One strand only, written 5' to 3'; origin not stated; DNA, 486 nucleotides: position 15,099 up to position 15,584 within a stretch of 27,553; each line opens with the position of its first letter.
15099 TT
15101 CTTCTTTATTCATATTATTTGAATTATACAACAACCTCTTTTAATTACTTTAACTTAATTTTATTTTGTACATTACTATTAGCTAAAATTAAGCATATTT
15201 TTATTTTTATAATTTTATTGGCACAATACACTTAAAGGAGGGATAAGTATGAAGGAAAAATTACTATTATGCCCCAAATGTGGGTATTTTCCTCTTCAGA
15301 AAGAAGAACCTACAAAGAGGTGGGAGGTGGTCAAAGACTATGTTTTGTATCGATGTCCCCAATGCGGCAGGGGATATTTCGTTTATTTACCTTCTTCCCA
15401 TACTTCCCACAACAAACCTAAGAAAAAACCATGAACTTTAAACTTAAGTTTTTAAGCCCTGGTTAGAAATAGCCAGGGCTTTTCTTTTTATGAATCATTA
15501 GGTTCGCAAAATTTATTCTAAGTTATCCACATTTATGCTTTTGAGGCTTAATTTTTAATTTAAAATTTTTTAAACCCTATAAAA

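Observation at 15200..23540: Six autonomous, GC-richer mini-gene cassettes with expression signals unlike the surrounding genome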

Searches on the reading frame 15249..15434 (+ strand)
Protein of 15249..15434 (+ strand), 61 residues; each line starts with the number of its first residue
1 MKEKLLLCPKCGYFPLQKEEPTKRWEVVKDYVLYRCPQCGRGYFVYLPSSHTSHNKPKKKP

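Call 13: search_protein_families(library=pfam, max_evalue=1, proteins=[window:15249-15434:+])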
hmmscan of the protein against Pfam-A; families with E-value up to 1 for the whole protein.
window:15249-15434:+ (61 aa): 34 families (the best 25 are shown)
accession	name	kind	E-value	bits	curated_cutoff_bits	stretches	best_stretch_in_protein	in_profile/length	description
PF13248.11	Zn_ribbon_3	-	0.0013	18.6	27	0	8-15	5-11/26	zinc-ribbon domain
PF09723.15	Zn_ribbon_8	-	0.0055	17.1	34.4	0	34-44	6-16/41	Zinc ribbon domain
PF02591.20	Zn_ribbon_9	-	0.0066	17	29.1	1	33-41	23-31/33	C4-type zinc ribbon domain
PF24292.1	DUF7479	-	0.007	16.9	27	0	32-43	29-40/60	Domain of unknown function (DUF7479)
PF13453.11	Zn_ribbon_TFIIB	-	0.007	16.2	22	1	8-45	2-30/41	Transcription factor zinc-finger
PF13408.12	Zn_ribbon_recom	-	0.0072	17.1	25.3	1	35-56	7-23/58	Recombinase zinc beta ribbon domain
PF01599.25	Ribosomal_S27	-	0.0072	16.6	22.3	1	35-44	19-28/44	Ribosomal protein S27a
PF07754.17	HVO_2753_ZBP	-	0.0091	16.2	33.2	1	7-40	18-46/46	Small zinc finger protein HVO_2753-like, Zn-binding pocket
PF08274.17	Zn_Ribbon_YjdM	-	0.011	16.2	30.8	0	4-13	18-27/30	PhnA Zinc-Ribbon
PF08063.17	Zn_ribbon_PADR1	-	0.013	15.7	25.1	1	33-46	2-15/42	PADR1 domain, zinc ribbon fold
PF14787.11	zf-CCHC_5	-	0.015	15.4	27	1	35-44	4-13/36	GAG-polyprotein viral zinc-finger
PF08271.17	Zn_Ribbon_TF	-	0.015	15.3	29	0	34-45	1-12/43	TFIIB zinc-binding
PF23454.1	Zn_ribbon_Brz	-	0.033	15.2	27.9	0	35-53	7-25/58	Transcriptional regulator Brz zinc beta ribbon domain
PF09082.15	DUF1922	-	0.033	14.8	30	1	31-44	2-14/56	Domain of unknown function (DUF1922)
PF24460.1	DUF7575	-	0.047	13.5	28.5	0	35-41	5-11/28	Domain of unknown function (DUF7575)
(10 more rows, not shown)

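Call 15: list_cluster_members(proteins=[window:15249-15431:+, window:15598-15801:+, window:18223-18489:-, window:22037-22246:-, window:23081-23293:-, window:23406-23486:+, window:22540-22965:-, window:21094-21987:+, window:17723-18277:+, window:22037-22255:-])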
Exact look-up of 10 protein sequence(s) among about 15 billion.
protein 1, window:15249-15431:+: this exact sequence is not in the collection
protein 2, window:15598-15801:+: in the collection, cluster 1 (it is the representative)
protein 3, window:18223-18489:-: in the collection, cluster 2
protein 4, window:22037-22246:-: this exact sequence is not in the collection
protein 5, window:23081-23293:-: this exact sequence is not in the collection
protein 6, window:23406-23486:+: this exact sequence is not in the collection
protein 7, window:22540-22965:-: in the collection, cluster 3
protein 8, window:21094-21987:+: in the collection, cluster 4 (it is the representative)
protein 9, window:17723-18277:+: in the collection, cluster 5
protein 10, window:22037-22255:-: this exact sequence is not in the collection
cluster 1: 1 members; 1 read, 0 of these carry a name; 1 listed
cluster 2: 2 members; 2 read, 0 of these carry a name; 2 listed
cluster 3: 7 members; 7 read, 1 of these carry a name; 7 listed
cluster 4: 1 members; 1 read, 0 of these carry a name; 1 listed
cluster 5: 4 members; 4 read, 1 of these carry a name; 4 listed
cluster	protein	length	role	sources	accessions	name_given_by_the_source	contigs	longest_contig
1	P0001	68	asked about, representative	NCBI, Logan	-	-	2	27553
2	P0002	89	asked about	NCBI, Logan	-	-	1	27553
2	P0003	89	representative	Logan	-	-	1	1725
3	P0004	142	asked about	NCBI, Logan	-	-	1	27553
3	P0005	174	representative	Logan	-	-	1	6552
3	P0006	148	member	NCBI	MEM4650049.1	MAG: hypothetical protein QXP78_05235 [Candidatus Bathyarchaeia archaeon]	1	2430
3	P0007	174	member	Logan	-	-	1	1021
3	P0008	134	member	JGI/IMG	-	-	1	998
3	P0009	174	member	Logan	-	-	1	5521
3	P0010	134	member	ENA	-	-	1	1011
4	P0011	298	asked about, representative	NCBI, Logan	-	-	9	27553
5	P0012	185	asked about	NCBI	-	-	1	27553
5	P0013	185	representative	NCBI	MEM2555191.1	MAG: LemA family protein [Nitrososphaerota archaeon]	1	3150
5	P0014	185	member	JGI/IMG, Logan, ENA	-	-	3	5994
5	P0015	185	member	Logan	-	-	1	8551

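Call 16: find_encoding_contigs(protein=P0011, flank=10000, max_places=10)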
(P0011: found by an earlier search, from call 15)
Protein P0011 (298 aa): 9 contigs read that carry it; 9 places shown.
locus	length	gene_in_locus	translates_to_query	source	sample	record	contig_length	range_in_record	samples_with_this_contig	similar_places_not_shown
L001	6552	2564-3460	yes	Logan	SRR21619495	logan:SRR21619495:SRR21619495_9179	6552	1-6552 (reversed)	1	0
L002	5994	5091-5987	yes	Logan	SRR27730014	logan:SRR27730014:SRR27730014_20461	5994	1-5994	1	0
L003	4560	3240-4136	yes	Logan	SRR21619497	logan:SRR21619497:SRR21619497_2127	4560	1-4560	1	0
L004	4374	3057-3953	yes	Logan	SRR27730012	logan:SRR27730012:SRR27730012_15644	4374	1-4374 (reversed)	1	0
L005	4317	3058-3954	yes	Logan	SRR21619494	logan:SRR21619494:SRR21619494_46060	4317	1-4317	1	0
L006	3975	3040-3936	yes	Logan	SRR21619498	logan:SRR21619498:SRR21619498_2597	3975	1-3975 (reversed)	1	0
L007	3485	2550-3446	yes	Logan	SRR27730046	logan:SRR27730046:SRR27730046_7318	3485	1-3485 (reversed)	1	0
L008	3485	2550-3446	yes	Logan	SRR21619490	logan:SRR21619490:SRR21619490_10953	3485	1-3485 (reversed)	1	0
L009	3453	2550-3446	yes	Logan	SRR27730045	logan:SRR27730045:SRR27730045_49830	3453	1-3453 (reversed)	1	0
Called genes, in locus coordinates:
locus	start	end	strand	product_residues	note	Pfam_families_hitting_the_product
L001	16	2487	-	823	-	PF00690:Cation_ATPase_N, PF00122:E1-E2_ATPase, PF00702:Hydrolase, PF00689:Cation_ATPase_C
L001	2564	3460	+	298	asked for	PF01435:Peptidase_M48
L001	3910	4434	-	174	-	-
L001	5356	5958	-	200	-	PF20803:PaaX_M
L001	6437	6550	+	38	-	?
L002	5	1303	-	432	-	PF07690:MFS_1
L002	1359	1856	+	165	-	-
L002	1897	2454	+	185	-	PF04011:LemA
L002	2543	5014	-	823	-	PF00690:Cation_ATPase_N, PF00122:E1-E2_ATPase, PF00702:Hydrolase, PF00689:Cation_ATPase_C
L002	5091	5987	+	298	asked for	PF01435:Peptidase_M48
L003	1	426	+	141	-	?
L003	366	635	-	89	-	PF00550:PP-binding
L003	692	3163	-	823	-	PF00690:Cation_ATPase_N, PF00122:E1-E2_ATPase, PF00702:Hydrolase, PF00689:Cation_ATPase_C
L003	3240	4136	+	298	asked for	PF01435:Peptidase_M48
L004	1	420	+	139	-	?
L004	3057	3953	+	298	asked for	PF01435:Peptidase_M48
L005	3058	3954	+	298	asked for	PF01435:Peptidase_M48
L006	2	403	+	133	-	?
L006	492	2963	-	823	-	PF00690:Cation_ATPase_N, PF00122:E1-E2_ATPase, PF00702:Hydrolase, PF00689:Cation_ATPase_C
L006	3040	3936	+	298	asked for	PF01435:Peptidase_M48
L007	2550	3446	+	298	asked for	PF01435:Peptidase_M48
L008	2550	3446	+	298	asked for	PF01435:Peptidase_M48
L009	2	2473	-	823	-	PF00690:Cation_ATPase_N, PF00122:E1-E2_ATPase, PF00702:Hydrolase, PF00689:Cation_ATPase_C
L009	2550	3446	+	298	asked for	PF01435:Peptidase_M48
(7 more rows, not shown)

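Call 32: find_encoding_contigs(protein=P0003, flank=5000)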
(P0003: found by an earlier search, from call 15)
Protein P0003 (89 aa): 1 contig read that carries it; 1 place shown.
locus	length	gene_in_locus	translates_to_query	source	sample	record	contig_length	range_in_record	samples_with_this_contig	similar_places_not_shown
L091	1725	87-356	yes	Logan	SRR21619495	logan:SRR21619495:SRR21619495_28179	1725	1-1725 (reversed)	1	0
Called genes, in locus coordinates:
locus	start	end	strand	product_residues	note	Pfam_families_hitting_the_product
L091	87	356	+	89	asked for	PF00550:PP-binding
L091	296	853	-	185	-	PF04011:LemA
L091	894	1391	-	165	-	-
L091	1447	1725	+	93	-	?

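Call 57: search_protein_families(library=pfam, max_evalue=0.01, proteins=[L001:3910-4434:-, L001:5356-5958:-])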
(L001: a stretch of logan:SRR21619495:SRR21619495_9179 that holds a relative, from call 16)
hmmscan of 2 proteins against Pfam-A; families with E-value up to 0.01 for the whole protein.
L001:3910-4434:- (174 aa): 0 families

L001:5356-5958:- (200 aa): 1 family
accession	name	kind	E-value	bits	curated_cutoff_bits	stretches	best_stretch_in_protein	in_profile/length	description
PF20803.2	PaaX_M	-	1.2e-18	67.4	24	1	114-190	2-78/83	PaaX protein central Cas2-like domain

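Call 58: search_protein_families(library=phrogs, max_evalue=0.01, proteins=[window:15249-15434:+, L001:3910-4434:-])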
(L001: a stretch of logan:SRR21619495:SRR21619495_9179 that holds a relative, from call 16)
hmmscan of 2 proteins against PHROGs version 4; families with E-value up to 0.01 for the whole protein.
window:15249-15434:+ (61 aa): 3 families
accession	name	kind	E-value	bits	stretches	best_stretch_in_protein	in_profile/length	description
phrog_10675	-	unknown function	0.0015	19.7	1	6-44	6-42/98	-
phrog_28595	-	unknown function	0.0066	17.4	0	23-49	3-32/49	-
phrog_25323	-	unknown function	0.0072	17.3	1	6-45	83-114/159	-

L001:3910-4434:- (174 aa): 0 families

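Call 79: find_encoding_contigs(protein=P0001, flank=5000)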
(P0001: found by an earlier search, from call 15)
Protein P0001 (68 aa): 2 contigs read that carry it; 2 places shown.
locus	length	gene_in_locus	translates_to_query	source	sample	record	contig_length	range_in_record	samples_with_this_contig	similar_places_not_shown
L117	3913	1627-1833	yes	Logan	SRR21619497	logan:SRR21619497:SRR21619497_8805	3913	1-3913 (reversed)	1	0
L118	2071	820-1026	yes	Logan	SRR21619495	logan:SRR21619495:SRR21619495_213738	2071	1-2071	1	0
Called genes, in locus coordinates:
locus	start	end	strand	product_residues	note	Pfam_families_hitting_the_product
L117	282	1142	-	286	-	PF01116:F_bP_aldolase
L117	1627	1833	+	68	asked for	-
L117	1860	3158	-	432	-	PF07690:MFS_1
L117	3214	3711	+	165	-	-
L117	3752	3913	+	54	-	?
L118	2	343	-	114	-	?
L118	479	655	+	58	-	-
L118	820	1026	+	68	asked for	-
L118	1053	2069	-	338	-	?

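Call 95: search_protein_families(library=padloc, max_evalue=0.01, proteins=[window:15249-15434:+, L001:3910-4434:-, L001:5356-5958:-])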
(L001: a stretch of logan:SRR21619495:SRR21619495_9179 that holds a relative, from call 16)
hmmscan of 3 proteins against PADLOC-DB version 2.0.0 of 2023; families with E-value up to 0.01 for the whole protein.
window:15249-15434:+ (61 aa): 0 families

L001:3910-4434:- (174 aa): 0 families

L001:5356-5958:- (200 aa): 4 families
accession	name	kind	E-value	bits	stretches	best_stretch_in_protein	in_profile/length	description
PDLC00935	Cas2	-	0.00029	19.2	1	121-165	3-48/96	CRISPR-associated endonuclease Cas2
PDLC01251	Cas2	-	0.00052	18.2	1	121-162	3-41/84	"CAS-I,CAS-II,CAS-III,CAS-IV,CAS-V,CAS-VI; acquisition_2"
PDLC02068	Cas2_II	-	0.00052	17.7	1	111-160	19-66/137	-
PDLC02070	Cas2_II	-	0.0019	16.6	1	122-155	4-35/89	-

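Call 97: search_protein_families(library=ncbifam, max_evalue=0.01, proteins=[window:15249-15434:+, L001:3910-4434:-, L001:5356-5958:-])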
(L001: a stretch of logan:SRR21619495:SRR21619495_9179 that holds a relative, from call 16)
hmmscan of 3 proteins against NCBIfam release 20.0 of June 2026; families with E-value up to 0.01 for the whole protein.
window:15249-15434:+ (61 aa): 5 families
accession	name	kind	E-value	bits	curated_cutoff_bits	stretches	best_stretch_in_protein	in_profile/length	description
NF038384.1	zinc_YnfU_fam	subfamily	0.0014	18.2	36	0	2-14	35-47/52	YnfU family zinc-binding protein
NF047912.1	ECs_2282_CxxC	subfamily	0.0029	17.5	37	1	6-41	3-35/60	ECs_2282 family putative zinc-binding protein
TIGR03831.1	YgiT_finger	domain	0.003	17.8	20.2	0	27-44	26-43/46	YgiT-type zinc finger protein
TIGR02605.1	CxxC_CxxC_SSSS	subfamily_domain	0.0047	17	31.3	0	34-43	6-15/52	FmdB family zinc ribbon protein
NF001605.0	PRK00398.1-2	equivalog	0.0047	16.8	63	0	7-22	20-35/43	DNA-directed RNA polymerase subunit P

L001:3910-4434:- (174 aa): 0 families

L001:5356-5958:- (200 aa): 2 families
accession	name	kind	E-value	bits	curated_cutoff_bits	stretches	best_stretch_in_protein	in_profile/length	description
TIGR01573.1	cas2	equivalog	0.0011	19.2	24.5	1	121-165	3-48/96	CRISPR-associated endonuclease Cas2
TIGR02277.1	PaaX_trns_reg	equivalog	0.0076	15.8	264.55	1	110-186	79-154/279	phenylacetic acid degradation operon negative regulatory protein PaaX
